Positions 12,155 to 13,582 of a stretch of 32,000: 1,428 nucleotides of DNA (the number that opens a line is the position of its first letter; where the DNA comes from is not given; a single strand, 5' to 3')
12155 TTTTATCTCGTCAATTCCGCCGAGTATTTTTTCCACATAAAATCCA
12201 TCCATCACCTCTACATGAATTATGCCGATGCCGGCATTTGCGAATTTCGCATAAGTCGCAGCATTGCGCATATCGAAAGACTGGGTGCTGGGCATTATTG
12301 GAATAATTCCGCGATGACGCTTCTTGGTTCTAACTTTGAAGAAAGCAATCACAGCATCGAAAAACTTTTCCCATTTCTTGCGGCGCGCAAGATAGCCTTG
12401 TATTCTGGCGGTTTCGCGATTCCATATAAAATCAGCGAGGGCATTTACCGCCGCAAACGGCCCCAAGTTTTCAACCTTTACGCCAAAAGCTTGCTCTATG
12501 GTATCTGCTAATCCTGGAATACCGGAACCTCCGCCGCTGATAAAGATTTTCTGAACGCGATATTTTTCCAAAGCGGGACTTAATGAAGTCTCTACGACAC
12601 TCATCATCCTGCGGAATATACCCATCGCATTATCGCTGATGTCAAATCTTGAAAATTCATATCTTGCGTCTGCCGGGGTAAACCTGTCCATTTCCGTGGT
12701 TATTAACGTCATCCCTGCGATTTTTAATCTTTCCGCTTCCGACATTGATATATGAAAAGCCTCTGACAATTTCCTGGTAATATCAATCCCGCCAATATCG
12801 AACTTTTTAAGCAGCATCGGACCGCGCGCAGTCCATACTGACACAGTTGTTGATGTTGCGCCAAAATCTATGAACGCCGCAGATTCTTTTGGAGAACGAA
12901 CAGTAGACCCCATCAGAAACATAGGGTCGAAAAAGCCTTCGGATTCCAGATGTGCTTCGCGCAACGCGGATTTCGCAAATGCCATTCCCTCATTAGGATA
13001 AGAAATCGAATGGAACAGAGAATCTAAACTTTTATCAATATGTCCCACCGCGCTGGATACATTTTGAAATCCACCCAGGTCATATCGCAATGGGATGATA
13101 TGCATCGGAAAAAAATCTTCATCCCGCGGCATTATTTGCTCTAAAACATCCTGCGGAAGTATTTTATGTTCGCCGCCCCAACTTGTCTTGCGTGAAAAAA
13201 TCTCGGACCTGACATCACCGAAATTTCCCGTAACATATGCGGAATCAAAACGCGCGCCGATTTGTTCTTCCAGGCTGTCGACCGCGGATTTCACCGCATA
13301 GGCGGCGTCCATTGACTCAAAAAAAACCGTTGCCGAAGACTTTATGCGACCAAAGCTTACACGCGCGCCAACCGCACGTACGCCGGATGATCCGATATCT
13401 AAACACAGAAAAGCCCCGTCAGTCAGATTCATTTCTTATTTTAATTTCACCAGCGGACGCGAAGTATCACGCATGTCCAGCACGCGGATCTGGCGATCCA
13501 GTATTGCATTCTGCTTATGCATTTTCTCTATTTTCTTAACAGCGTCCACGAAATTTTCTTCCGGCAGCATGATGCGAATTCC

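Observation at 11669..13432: FtsA fused in frame to a divergent ribulose-phosphate 3-epimerase-like TIM barrel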

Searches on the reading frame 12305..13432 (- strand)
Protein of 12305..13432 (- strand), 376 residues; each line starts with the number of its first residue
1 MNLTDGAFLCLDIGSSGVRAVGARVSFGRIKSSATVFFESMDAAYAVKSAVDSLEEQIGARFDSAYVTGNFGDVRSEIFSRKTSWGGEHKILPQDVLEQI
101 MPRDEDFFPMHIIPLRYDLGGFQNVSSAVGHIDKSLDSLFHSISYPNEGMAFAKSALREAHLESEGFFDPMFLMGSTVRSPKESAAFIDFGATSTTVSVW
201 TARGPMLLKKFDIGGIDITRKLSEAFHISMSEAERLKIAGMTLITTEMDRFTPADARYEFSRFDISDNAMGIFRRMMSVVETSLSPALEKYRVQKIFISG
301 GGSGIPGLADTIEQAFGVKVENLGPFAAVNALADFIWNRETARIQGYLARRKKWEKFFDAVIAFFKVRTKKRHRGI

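Call 12: search_solved_structures(query=window:12317-13432:-, show_alignments=2, max_evalue=0.1)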
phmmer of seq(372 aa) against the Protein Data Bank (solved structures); distinct sequences matched with E-value up to 0.1: 6.
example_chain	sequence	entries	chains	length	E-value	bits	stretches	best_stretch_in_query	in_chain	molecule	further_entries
3jc8_Ma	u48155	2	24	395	1.5e-09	41.1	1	170-329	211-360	Type IV pilus biogenesis protein PilM | PilM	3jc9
2ych_A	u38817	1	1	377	1.2e-07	34.8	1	179-329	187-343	COMPETENCE PROTEIN PILM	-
7q6f_A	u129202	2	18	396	2.3e-05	27.2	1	47-337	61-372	Cell division protein FtsA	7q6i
7q6g_A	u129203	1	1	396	0.0031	20.3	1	99-336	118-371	Cell division protein FtsA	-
7q6d_A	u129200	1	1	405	0.038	16.7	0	98-335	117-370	Cell division protein FtsA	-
6hdw_A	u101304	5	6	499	0.064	15.9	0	291-331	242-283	2-hydroxyisobutyryl-CoA synthetase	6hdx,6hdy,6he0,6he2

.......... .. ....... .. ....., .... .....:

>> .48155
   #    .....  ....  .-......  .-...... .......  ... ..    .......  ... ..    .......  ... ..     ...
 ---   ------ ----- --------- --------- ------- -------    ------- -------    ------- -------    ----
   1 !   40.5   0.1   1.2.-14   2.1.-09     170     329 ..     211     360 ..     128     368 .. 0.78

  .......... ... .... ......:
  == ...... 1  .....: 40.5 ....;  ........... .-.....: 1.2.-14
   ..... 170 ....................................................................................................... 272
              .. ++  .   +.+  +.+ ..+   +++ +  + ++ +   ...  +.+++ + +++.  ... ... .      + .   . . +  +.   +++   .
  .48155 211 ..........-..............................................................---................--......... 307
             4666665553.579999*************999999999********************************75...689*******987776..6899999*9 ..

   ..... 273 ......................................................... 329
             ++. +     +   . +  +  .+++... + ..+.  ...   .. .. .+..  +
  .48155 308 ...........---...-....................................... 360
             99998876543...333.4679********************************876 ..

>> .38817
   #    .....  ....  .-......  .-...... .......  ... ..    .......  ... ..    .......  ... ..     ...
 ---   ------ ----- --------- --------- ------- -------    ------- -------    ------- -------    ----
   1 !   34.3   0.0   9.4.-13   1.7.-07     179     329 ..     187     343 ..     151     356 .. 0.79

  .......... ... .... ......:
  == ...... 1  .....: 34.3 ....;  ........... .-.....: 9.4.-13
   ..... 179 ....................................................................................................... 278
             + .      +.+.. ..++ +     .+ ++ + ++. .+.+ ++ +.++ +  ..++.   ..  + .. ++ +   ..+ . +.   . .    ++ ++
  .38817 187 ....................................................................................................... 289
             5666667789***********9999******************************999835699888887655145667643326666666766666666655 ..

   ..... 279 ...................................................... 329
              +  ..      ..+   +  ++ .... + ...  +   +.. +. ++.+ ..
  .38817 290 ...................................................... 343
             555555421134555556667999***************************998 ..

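Call 46: search_protein_representatives(protein=window:12305-13432:-)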
Query: 376 residues. Proteins with E-value up to 0.001 (for the whole library): 691; up to 1e-10: 44; up to 1e-30: 17. The best 150 are listed.
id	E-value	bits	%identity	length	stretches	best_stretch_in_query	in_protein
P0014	1.2e-137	475.6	57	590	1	1-370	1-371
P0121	3.5e-91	322.7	39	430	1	1-371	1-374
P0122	8.7e-83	295.1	41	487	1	1-373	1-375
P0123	1.7e-75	271.1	38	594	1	1-368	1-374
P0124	1.3e-71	258.3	42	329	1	1-324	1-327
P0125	2.0e-69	251.2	35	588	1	1-372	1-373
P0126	1.6e-63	231.8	37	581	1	1-371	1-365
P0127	1.1e-62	229.0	37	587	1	1-358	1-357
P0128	9.0e-62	226.0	37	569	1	23-339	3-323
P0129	1.0e-50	189.6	32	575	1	1-323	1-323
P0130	1.9e-49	185.5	31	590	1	3-337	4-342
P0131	2.0e-48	182.1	46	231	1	1-199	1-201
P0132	3.9e-42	161.4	35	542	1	38-361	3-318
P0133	8.9e-38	147.1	27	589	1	3-370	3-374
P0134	2.1e-37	145.9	30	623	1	2-365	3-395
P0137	2.0e-29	119.6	31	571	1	7-333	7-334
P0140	1.3e-24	103.8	26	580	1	1-358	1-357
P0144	7.3e-21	91.5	28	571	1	20-332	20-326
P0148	6.4e-15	71.9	31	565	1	7-215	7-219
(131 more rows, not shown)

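Call 47: search_protein_families(library=pfam, proteins=[P0121, P0122, P0123, P0129, P0133, P0134, P0137, P0140, P0144, P0148], max_evalue=0.001)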
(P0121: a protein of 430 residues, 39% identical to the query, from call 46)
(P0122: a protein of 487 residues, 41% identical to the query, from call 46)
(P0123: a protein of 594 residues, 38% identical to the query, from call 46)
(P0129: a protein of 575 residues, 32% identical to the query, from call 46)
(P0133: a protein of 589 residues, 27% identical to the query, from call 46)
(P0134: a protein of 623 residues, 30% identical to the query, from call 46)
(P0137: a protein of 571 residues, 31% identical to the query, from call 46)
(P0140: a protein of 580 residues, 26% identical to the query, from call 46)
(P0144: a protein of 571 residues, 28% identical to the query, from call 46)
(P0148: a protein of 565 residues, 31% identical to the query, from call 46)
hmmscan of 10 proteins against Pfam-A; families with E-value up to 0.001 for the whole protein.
P0121 (430 aa): 3 families
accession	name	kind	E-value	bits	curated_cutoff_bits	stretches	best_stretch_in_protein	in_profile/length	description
PF14450.12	FtsA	-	6.3e-10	39.9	31.8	1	190-324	2-108/127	Cell division protein FtsA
PF11104.14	PilM_2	-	6.7e-06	25.7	27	1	184-333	178-312/340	Type IV pilus assembly protein PilM;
PF06723.19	MreB_Mbl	-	6.4e-05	22.4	27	1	185-337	144-313/327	MreB/Mbl protein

P0122 (487 aa): 4 families
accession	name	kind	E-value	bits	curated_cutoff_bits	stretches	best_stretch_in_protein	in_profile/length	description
PF14450.12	FtsA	-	2.8e-12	47.5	31.8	1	189-324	2-109/127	Cell division protein FtsA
PF00834.25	Ribul_P_3_epim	-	2.5e-11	43.8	21.1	1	395-453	18-76/198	Ribulose-phosphate 3 epimerase family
PF11104.14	PilM_2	-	2.9e-05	23.6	27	0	182-241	177-236/340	Type IV pilus assembly protein PilM;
PF06723.19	MreB_Mbl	-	0.00096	18.5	27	0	185-324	145-303/327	MreB/Mbl protein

P0123 (594 aa): 4 families
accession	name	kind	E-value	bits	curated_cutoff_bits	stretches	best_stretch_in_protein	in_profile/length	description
PF00834.25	Ribul_P_3_epim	-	8.2e-42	143.3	21.1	1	397-578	15-197/198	Ribulose-phosphate 3 epimerase family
PF14450.12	FtsA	-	9.5e-13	49.1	31.8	1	191-327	3-108/127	Cell division protein FtsA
PF11104.14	PilM_2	-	0.00014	21.4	27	0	187-331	181-307/340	Type IV pilus assembly protein PilM;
PF06723.19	MreB_Mbl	-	0.00025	20.4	27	1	191-328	150-303/327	MreB/Mbl protein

P0129 (575 aa): 1 family
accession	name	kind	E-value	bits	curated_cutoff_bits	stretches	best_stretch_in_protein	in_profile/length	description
PF00834.25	Ribul_P_3_epim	-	1e-06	28.8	21.1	1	376-500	9-134/198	Ribulose-phosphate 3 epimerase family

P0133 (589 aa): 2 families
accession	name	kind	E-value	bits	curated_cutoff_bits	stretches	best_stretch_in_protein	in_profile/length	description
PF00834.25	Ribul_P_3_epim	-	3.7e-25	88.9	21.1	1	395-574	18-198/198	Ribulose-phosphate 3 epimerase family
PF02491.25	SHS2_FTSA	-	0.00023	21.9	25.4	1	89-137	20-66/79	SHS2 domain inserted in FTSA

P0134 (623 aa): 6 families
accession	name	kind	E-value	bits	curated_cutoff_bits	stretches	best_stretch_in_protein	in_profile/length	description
PF00834.25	Ribul_P_3_epim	-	8e-47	159.6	21.1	1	412-604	2-196/198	Ribulose-phosphate 3 epimerase family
PF14450.12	FtsA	-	5.1e-17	62.8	31.8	1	205-352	2-111/127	Cell division protein FtsA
PF06723.19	MreB_Mbl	-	1.7e-14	53.8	27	1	198-360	142-313/327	MreB/Mbl protein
PF02491.25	SHS2_FTSA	-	2.1e-11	44.4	25.4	1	84-158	4-78/79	SHS2 domain inserted in FTSA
PF11104.14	PilM_2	-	3.2e-09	36.6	27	1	190-257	169-236/340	Type IV pilus assembly protein PilM;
PF00012.26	HSP70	-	0.0007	18.4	20.6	0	248-348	257-354/599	Hsp70 protein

P0137 (571 aa): 2 families
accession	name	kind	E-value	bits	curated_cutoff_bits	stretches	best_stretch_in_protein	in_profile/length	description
PF00834.25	Ribul_P_3_epim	-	2.4e-32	112.4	21.1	1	378-551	21-194/198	Ribulose-phosphate 3 epimerase family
PF02491.25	SHS2_FTSA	-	6.6e-08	33.2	25.4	1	76-147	7-78/79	SHS2 domain inserted in FTSA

P0140 (580 aa): 5 families
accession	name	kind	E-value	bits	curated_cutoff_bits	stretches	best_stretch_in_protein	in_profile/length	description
PF00834.25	Ribul_P_3_epim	-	5.8e-40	137.2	21.1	1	375-563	8-196/198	Ribulose-phosphate 3 epimerase family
PF14450.12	FtsA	-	4e-08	34.1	31.8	1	190-319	2-105/127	Cell division protein FtsA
PF11104.14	PilM_2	-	4.1e-05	23.1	27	1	186-312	180-293/340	Type IV pilus assembly protein PilM;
PF02491.25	SHS2_FTSA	-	7.5e-05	23.4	25.4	1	83-147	9-75/79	SHS2 domain inserted in FTSA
PF01884.23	PcrB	-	0.00085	19.3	23.9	0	523-568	171-215/226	PcrB family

P0144 (571 aa): 5 families
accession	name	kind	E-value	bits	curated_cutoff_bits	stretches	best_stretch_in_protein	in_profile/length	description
PF00834.25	Ribul_P_3_epim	-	7.5e-42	143.4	21.1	1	373-552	17-197/198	Ribulose-phosphate 3 epimerase family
PF14450.12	FtsA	-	2.1e-11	44.7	31.8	1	188-319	2-112/127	Cell division protein FtsA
PF11104.14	PilM_2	-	7.6e-08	32.1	27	1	188-329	184-317/340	Type IV pilus assembly protein PilM;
PF02491.25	SHS2_FTSA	-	1.1e-05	26.1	25.4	1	82-148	11-78/79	SHS2 domain inserted in FTSA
PF06723.19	MreB_Mbl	-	0.00011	21.6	27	0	186-320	147-307/327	MreB/Mbl protein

P0148 (565 aa): 1 family
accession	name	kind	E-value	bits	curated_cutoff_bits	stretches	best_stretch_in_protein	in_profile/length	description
PF00834.25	Ribul_P_3_epim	-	9.3e-34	117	21.1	1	356-547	4-196/198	Ribulose-phosphate 3 epimerase family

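Call 49: find_encoding_contigs(protein=P0134, flank=10000, max_places=2)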
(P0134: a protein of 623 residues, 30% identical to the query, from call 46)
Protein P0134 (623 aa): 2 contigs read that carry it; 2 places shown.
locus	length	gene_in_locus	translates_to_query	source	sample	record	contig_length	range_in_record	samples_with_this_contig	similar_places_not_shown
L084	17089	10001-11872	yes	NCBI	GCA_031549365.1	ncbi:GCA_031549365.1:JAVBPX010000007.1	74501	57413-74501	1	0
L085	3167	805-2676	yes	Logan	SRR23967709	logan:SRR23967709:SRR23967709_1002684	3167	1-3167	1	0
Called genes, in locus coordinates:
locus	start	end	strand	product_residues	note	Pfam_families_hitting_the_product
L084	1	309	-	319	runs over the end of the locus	PF00437:T2SSE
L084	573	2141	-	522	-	PF00501:AMP-binding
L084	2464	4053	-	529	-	PF00501:AMP-binding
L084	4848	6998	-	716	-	PF02534:T4SS-DNA_transf, PF10412:TrwB_AAD_bind, PF12696:TraG-D_C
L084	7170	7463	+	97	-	-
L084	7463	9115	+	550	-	PF03717:PBP_dimer, PF00905:Transpeptidase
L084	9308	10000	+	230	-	PF03799:FtsQ_DivIB_C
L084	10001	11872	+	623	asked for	PF02491:SHS2_FTSA, PF06723:MreB_Mbl, PF11104:PilM_2 (weak), PF14450:FtsA, PF00834:Ribul_P_3_epim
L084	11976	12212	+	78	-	PF00830:Ribosomal_L28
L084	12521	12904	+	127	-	-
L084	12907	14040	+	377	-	PF13477:Glyco_trans_4_2, PF13439:Glyco_transf_4, PF13579:Glyco_trans_4_4, PF20706:GT4-conflict (weak), PF00534:Glycos_transf_1, PF13692:Glyco_trans_1_4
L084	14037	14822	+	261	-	PF20260:PUA_4, PF04452:Methyltrans_RNA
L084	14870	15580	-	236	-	PF03099:BPL_LplA_LipB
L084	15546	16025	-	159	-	-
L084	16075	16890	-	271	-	PF17827:PrmC_N (faint), PF05175:MTS, PF13489:Methyltransf_23 (weak), PF01170:UPF0020 (faint), PF08242:Methyltransf_12 (weak), PF13649:Methyltransf_25 (weak), PF13847:Methyltransf_31, PF07669:Eco57I (faint)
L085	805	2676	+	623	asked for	PF02491:SHS2_FTSA, PF06723:MreB_Mbl, PF11104:PilM_2 (weak), PF14450:FtsA, PF00834:Ribul_P_3_epim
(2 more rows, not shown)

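Call 51: find_encoding_contigs(protein=P0148, flank=8000, max_places=2)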
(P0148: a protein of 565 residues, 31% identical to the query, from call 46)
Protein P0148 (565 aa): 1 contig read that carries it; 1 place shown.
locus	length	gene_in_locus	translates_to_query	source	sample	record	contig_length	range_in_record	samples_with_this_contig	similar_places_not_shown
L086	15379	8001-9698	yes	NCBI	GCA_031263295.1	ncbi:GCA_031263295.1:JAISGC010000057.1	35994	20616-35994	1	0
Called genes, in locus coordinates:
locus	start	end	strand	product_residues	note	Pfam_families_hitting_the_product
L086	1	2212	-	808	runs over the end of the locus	PF27097:VirB4_TrbE_N (faint), PF03135:CagE_TrbE_VirB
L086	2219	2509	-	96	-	-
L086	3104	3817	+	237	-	PF04028:DUF374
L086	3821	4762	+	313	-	PF02606:LpxK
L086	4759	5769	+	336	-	PF03331:LpxC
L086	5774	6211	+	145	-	-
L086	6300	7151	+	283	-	-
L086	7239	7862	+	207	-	-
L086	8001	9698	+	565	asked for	PF00834:Ribul_P_3_epim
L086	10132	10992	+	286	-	-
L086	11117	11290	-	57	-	-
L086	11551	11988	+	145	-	-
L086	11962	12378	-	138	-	PF02367:TsaE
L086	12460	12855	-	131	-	-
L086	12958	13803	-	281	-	PF02401:LYTB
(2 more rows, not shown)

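Call 52: find_encoding_contigs(protein=P0133, flank=8000, max_places=2)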
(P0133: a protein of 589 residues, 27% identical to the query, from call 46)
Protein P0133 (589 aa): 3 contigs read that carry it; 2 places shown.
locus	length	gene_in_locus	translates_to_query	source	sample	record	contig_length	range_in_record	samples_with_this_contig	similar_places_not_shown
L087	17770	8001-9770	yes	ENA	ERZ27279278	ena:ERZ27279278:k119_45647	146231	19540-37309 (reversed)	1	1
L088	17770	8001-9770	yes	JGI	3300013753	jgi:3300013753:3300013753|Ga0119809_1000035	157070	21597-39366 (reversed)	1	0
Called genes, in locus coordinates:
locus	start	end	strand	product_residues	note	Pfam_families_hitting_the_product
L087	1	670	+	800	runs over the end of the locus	PF02518:HATPase_c, PF00204:DNA_gyraseB, PF01751:Toprim, PF00986:DNA_gyraseB_C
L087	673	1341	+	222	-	-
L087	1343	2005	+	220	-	PF03167:UDG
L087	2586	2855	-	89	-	-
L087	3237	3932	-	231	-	PF02463:SMC_N, PF00005:ABC_tran, PF13304:AAA_21 (faint)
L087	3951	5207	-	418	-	PF12704:MacB_PCD, PF02687:FtsX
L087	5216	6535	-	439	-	-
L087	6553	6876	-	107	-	-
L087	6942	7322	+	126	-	-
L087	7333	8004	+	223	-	PF03799:FtsQ_DivIB_C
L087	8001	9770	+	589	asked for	PF00834:Ribul_P_3_epim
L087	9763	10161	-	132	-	PF02367:TsaE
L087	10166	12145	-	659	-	PF00270:DEAD (weak), PF04851:ResIII, PF17757:UvrB_inter, PF27431:UvrB_3rd, PF00271:Helicase_C, PF12344:UvrB, PF02151:UVR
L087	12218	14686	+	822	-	PF05170:AsmA (faint)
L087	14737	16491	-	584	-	PF01336:tRNA_anti-codon, PF00152:tRNA-synt_2, PF02938:GAD (weak)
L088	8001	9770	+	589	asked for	PF00834:Ribul_P_3_epim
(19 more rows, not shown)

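Call 53: find_encoding_contigs(protein=P0137, flank=8000, max_places=2)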
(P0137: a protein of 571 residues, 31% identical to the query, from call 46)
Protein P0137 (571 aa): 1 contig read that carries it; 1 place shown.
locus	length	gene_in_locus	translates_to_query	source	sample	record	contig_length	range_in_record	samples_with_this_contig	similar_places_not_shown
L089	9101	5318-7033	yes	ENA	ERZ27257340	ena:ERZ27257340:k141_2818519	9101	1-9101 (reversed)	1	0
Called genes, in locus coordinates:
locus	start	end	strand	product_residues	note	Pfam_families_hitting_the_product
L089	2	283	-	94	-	?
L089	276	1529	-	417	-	PF12704:MacB_PCD, PF02687:FtsX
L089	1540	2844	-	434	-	-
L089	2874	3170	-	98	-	-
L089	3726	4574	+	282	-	-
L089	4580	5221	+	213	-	-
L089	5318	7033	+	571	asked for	PF02491:SHS2_FTSA, PF00834:Ribul_P_3_epim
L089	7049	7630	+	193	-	PF01636:APH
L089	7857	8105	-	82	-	-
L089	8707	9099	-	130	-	?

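Call 61: find_homologous_proteins(query=P0133, max_evalue=1e-20)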
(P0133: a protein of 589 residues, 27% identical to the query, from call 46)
Query P0133 (589 aa): 3 proteins with E <= 1e-20 among 8000 candidates.
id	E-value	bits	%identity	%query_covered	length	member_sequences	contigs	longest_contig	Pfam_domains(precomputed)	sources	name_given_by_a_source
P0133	0.0e+0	1263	100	100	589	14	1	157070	PF00834.26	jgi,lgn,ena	-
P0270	6.0e-275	931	75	100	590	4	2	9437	PF00834.26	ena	-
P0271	9.1e-89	317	30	100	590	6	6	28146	PF14450.13,PF00834.26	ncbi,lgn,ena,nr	ncbi:MAG: ribulose-phosphate 3-epimerase [Alphaproteobacteria bacterium]|nr:ribulose-phosphate 3-epi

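Call 63: find_encoding_contigs(protein=P0270, flank=5000, max_places=1)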
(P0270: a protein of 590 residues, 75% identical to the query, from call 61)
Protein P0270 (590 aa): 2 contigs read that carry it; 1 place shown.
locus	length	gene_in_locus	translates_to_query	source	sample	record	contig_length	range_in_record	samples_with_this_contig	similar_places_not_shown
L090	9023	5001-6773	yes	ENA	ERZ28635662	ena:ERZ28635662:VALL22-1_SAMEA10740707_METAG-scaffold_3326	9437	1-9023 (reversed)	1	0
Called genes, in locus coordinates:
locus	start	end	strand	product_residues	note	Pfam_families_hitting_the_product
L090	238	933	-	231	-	PF00005:ABC_tran, PF02463:SMC_N, PF13304:AAA_21 (faint)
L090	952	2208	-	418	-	PF12704:MacB_PCD, PF02687:FtsX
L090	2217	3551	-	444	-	-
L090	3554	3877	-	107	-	-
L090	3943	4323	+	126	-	-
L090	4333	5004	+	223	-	PF03799:FtsQ_DivIB_C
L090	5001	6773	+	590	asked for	PF00834:Ribul_P_3_epim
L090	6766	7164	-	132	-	PF02367:TsaE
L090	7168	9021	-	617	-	?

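Call 80: predict_structure(alignment_id=A4)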
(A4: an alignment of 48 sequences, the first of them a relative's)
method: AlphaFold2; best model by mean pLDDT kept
length: 589 residues; sequences in the alignment: 48
mean_pLDDT: 89.8   pTM: 0.61
mean pLDDT of the five models: 89.8, 89.8, 88.5, 87.9, 85.9
residues with pLDDT >= 90: 403; 70-90: 161; 50-70: 19; < 50: 6
segments of 3 or more residues with pLDDT < 50: 370-375
pLDDT, mean of each block of 10 residues (from residue 1): 84 92 90 94 94 96 94 93 89 93 91 95 93 92 95 95 95 96 94 95 95 95 95 94 88 89 88 96 97 95 94 95 96 95 81 80 66 60 82 77 87 73 87 90 89 94 93 95 95 93 95 68 92 95 93 90 91 78 79
secondary structure, 60 per line:
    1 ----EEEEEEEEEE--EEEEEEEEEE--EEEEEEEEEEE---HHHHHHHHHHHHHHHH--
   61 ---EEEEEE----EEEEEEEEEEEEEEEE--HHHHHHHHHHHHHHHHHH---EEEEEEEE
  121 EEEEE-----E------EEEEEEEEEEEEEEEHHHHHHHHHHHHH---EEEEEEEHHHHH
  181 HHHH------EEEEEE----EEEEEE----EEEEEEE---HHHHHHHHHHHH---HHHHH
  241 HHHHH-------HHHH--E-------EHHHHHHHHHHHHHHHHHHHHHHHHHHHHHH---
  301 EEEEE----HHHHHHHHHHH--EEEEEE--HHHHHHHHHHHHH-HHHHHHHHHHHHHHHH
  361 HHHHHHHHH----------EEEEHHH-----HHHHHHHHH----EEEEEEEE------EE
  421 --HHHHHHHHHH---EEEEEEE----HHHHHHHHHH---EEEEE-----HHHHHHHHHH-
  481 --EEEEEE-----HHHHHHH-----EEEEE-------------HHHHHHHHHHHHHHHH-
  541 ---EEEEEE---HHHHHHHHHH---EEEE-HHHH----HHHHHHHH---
elements in order: E5-14 E17-26 E29-39 H43-58 E64-69 E74-89 H92-109 E113-125 E138-152 H153-165 E169-175 H176-184 E191-196 E201-206 E211-217 H221-232 H236-245 H253-256 H268-297 E301-305 H310-320 E323-328 H331-343 H345-369 E380-383 H392-400 E405-412 H423-432 E436-442 H447-456 E460-464 H470-479 E483-488 H494-500 E506-510 H524-539 E544-549 H553-562 E566-569 H571-574 H579-586
